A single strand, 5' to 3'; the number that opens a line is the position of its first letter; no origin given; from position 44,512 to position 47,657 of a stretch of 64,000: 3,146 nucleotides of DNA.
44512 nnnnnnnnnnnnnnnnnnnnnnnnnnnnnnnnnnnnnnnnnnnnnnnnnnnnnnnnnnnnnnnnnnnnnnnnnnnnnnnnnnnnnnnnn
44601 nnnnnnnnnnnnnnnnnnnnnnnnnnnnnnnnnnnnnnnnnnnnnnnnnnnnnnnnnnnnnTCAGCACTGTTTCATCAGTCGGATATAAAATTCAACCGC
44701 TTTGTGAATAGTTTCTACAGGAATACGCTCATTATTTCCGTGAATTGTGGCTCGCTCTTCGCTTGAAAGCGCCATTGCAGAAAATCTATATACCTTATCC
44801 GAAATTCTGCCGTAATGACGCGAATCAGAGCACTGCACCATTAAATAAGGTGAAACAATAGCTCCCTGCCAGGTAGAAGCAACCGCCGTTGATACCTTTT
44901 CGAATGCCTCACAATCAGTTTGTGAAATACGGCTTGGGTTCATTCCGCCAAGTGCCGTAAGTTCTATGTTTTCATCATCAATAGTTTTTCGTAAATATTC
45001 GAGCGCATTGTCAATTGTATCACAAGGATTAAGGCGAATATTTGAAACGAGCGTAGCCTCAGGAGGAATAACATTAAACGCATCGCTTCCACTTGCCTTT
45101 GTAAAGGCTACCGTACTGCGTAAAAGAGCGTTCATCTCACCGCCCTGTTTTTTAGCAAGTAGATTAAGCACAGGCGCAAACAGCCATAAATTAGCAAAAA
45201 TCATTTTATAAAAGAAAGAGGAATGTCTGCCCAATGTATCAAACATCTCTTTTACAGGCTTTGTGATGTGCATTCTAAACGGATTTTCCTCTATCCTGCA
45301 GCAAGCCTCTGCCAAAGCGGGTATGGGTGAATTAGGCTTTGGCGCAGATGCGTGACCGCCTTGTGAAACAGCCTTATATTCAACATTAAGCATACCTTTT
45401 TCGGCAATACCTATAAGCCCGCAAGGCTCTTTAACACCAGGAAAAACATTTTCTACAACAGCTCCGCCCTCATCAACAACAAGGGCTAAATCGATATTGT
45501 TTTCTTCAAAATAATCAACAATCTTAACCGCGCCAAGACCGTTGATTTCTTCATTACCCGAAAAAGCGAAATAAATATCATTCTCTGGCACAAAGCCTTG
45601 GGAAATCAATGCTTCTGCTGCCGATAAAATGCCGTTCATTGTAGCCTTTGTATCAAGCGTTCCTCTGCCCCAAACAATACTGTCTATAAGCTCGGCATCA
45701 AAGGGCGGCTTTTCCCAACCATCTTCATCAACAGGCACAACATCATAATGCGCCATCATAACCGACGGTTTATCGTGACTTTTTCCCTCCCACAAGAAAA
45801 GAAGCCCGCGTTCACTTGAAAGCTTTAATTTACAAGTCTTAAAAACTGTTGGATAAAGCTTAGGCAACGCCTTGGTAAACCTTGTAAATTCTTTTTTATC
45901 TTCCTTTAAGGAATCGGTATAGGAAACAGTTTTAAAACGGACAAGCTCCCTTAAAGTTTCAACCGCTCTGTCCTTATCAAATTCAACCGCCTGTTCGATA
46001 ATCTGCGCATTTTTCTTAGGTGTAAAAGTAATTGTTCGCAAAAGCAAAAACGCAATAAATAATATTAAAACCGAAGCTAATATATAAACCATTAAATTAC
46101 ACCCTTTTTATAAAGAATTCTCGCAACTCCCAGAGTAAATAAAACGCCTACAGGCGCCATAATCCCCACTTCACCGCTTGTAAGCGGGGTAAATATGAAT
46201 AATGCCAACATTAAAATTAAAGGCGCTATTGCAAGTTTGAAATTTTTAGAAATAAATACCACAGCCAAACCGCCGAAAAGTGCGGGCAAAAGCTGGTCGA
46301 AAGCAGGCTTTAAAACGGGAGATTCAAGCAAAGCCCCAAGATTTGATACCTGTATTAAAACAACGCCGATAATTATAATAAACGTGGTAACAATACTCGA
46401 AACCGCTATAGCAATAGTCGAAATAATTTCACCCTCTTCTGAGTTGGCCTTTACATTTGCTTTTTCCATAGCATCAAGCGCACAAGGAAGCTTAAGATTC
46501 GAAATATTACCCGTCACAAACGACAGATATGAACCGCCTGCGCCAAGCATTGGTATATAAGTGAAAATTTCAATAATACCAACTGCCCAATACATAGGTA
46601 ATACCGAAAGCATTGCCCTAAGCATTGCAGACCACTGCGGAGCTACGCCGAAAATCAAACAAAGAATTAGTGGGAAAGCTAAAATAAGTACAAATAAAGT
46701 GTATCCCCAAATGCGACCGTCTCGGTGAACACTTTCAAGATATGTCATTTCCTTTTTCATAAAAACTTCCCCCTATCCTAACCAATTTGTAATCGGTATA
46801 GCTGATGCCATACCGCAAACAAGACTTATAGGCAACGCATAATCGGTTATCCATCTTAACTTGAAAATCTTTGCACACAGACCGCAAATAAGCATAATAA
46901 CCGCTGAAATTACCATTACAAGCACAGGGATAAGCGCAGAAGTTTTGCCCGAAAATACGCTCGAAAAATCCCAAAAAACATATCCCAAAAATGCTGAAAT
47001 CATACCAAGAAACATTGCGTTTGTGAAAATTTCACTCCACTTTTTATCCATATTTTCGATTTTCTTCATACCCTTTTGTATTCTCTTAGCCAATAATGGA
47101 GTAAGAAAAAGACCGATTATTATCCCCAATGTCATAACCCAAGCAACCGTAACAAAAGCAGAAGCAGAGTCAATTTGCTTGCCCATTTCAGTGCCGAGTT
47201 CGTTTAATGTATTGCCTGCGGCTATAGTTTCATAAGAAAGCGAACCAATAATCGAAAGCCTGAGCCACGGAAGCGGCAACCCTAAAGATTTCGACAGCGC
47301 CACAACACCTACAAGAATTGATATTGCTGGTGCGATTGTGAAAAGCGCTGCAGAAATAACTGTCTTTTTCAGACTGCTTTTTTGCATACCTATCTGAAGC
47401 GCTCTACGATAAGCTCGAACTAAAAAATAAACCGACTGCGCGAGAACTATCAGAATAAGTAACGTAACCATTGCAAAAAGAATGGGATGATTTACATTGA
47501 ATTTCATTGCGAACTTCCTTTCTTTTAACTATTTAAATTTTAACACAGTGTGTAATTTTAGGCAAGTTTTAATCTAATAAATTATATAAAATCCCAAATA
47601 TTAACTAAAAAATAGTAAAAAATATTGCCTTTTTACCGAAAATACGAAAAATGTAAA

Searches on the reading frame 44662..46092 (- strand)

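Call 67: search_protein_families(library=pfam, proteins=[window:44662-46092:-], max_evalue=0.001)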
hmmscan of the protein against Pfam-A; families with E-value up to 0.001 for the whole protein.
window:44662-46092:- (476 aa): 3 families
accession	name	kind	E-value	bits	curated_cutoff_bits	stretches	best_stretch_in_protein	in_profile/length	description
PF01546.33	Peptidase_M20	-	8.8e-27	94.8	24.6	1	112-474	2-205/206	Peptidase family M20/M25/M40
PF07687.19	M20_dimer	-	9.9e-13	48.4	21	1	229-376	1-104/107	Peptidase dimerisation domain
PF04389.22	Peptidase_M28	-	1e-07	32.3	21.3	1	101-210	6-96/193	Peptidase family M28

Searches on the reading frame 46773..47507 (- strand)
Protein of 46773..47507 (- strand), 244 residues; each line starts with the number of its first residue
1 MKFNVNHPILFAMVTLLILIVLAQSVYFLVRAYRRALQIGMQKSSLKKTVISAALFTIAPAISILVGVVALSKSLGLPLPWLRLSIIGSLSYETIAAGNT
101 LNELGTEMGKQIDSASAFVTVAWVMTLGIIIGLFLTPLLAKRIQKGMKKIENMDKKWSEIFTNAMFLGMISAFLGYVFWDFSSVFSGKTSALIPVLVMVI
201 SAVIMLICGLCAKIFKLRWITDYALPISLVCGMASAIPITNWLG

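Call 67: search_protein_families(library=pfam, proteins=[window:46773-47507:-], max_evalue=0.001)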
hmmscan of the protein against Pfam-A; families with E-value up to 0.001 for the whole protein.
window:46773-47507:- (244 aa): 1 family
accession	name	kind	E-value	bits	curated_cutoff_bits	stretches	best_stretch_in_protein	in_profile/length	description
PF16481.10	DUF5058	-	2.8e-69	233.6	28.2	1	6-233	1-222/222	Domain of unknown function (DUF5058)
